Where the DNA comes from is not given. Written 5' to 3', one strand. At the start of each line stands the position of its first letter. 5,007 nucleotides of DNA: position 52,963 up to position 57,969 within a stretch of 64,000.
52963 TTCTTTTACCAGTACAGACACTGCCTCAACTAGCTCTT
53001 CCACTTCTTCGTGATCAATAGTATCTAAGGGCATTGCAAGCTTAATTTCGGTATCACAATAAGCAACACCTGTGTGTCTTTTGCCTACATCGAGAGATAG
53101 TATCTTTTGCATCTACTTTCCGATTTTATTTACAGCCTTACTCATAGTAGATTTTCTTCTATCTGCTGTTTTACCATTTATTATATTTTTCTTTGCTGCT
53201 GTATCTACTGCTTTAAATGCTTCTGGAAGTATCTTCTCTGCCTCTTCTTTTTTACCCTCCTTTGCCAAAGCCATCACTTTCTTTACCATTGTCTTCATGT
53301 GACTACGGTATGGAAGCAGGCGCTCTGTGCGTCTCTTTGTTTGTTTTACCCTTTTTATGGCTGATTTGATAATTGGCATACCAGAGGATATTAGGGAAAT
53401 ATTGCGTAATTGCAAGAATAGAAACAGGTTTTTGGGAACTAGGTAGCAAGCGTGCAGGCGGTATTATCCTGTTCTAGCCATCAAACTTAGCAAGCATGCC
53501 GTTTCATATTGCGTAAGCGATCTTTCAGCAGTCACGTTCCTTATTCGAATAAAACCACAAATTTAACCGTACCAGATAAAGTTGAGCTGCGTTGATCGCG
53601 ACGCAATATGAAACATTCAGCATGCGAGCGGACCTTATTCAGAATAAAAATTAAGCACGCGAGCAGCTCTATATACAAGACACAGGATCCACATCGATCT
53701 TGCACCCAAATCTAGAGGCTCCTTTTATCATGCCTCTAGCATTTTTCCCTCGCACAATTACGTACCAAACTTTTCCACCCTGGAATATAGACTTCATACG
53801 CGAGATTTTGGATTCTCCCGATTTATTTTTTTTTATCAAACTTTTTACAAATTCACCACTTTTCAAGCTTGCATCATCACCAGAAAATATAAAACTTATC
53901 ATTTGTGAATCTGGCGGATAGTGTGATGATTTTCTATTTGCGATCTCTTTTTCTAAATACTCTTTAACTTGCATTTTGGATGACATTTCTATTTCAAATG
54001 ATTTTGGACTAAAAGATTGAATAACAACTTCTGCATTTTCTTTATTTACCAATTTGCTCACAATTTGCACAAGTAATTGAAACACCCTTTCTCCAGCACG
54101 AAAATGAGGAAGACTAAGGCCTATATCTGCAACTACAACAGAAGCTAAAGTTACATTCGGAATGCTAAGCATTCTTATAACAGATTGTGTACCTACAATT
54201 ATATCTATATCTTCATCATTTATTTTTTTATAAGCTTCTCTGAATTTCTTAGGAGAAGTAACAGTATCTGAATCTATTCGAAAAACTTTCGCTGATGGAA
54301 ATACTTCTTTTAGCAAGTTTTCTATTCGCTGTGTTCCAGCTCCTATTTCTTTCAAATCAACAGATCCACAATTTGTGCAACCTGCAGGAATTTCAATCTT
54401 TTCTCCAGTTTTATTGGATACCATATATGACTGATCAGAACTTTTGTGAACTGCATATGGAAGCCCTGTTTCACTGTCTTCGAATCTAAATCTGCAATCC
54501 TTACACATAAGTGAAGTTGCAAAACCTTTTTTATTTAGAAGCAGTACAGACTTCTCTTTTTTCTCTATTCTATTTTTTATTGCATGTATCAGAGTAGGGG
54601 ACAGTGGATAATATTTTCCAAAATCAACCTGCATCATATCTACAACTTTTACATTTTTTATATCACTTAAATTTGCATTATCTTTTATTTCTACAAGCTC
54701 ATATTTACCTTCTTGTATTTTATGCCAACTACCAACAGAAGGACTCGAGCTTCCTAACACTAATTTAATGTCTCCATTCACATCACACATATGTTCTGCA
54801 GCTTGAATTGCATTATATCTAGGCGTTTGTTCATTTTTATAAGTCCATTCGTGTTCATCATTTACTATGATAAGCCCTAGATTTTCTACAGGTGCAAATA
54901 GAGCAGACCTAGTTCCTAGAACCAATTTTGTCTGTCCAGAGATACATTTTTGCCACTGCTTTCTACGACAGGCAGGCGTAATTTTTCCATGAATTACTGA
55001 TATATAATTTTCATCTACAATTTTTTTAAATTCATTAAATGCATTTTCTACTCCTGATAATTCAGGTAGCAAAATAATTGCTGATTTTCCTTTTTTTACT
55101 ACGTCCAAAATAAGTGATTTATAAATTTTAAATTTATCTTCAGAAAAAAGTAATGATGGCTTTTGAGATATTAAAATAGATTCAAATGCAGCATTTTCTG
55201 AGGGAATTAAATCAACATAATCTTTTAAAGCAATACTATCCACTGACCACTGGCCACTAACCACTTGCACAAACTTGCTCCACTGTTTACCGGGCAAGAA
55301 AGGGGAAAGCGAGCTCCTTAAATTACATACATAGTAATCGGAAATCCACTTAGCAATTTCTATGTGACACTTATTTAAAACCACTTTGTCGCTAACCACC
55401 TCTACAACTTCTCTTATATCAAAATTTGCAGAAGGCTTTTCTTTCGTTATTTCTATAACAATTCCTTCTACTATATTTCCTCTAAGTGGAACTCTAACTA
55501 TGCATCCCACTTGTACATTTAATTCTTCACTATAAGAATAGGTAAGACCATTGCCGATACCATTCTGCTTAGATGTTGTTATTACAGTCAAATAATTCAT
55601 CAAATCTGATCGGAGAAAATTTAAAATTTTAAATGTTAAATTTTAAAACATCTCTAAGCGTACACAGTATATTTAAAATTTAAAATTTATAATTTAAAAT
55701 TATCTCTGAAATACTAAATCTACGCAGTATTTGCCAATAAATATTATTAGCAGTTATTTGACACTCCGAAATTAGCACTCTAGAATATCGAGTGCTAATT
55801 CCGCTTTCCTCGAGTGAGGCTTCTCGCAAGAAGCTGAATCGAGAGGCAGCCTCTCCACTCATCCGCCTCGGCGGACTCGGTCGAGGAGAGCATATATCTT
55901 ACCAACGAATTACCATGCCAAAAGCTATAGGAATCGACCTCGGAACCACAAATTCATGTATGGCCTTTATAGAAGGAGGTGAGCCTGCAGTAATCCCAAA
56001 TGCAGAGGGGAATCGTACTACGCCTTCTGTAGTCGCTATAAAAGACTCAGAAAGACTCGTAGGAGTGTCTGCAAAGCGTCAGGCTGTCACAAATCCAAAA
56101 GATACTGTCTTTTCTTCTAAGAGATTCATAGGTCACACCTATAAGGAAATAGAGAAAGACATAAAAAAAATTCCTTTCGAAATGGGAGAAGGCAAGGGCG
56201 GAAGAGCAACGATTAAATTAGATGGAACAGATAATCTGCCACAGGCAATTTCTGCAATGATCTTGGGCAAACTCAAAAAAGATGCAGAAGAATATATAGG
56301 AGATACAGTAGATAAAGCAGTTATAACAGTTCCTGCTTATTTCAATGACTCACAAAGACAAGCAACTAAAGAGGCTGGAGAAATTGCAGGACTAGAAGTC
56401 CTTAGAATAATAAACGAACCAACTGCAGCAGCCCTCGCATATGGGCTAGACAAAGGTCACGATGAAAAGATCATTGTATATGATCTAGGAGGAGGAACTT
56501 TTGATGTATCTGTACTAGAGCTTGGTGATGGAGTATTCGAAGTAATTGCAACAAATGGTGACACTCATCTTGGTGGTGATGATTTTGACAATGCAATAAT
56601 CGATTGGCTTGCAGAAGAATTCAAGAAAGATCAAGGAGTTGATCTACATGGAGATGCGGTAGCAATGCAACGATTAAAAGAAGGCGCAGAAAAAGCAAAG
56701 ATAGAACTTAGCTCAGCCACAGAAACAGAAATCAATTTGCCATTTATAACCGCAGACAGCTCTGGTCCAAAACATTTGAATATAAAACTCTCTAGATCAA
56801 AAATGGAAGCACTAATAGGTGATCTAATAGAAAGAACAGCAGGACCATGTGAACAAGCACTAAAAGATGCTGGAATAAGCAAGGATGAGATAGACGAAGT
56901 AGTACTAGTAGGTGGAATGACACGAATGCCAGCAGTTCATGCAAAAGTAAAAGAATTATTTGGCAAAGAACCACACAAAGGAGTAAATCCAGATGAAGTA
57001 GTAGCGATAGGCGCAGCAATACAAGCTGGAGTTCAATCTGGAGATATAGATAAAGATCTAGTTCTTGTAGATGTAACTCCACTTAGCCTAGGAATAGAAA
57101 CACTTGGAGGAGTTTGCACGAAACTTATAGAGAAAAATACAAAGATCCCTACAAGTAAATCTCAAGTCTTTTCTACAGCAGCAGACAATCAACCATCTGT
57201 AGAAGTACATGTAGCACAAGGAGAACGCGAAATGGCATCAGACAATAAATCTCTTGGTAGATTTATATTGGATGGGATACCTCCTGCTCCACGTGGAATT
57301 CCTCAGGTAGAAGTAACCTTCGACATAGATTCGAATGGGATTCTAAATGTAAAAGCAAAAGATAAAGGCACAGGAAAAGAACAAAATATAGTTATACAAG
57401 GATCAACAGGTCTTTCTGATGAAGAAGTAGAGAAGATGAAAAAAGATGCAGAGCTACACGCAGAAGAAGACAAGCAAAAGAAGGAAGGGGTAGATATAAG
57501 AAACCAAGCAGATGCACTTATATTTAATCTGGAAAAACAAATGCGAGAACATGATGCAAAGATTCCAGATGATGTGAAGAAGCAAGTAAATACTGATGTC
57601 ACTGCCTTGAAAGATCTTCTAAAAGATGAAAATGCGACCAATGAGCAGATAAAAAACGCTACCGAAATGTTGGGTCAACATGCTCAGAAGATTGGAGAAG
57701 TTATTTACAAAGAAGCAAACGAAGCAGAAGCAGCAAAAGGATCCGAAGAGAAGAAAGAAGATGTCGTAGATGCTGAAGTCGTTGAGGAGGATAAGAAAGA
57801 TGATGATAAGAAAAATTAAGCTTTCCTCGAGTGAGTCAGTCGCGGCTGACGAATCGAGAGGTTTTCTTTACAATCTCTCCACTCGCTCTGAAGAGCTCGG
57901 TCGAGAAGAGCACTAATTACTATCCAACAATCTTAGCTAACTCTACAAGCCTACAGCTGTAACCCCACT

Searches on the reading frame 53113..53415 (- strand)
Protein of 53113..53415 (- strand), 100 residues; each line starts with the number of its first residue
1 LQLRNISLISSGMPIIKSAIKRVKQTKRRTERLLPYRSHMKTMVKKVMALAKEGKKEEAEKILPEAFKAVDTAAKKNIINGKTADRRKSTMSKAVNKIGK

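Call 49: search_protein_families(library=pfam, proteins=[window:53113-53415:-], max_evalue=0.001)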
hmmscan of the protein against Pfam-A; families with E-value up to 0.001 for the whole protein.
window:53113-53415:- (100 aa): 2 families
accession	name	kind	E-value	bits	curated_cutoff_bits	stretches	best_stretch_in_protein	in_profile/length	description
PF01649.23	Ribosomal_S20p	-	5.8e-22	78.6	29.5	1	16-96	3-83/83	Ribosomal protein S20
PF00177.27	Ribosomal_S7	-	0.00022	21.3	24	1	27-79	5-58/148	Ribosomal protein S7p/S5e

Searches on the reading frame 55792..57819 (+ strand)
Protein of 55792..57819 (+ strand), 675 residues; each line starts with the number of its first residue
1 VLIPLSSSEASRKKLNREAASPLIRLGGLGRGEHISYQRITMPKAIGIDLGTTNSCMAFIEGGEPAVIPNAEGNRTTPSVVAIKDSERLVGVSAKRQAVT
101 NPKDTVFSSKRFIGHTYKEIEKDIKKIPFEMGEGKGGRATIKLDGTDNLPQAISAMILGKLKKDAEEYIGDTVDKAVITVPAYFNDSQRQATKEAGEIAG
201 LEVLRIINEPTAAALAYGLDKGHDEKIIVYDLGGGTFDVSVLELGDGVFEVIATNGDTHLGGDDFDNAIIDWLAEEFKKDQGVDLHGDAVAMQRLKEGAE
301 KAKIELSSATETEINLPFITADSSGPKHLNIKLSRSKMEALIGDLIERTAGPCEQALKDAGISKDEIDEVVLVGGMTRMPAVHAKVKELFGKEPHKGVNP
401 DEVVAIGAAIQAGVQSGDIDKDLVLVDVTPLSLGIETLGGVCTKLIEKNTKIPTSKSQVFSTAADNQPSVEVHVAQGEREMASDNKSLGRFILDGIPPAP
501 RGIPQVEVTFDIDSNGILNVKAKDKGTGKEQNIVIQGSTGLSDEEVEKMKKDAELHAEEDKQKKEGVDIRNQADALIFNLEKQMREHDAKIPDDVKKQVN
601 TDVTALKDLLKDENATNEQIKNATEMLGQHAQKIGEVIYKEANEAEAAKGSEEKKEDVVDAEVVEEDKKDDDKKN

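Call 49: search_protein_families(library=pfam, proteins=[window:55792-57819:+], max_evalue=0.001)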
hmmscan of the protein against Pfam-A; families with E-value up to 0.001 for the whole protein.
window:55792-57819:+ (675 aa): 2 families
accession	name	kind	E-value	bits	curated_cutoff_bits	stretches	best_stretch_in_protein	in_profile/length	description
PF00012.26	HSP70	-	2.7e-256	851.9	20.6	1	45-639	1-598/599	Hsp70 protein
PF06723.19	MreB_Mbl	-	2.3e-15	56.7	27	1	172-410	92-317/327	MreB/Mbl protein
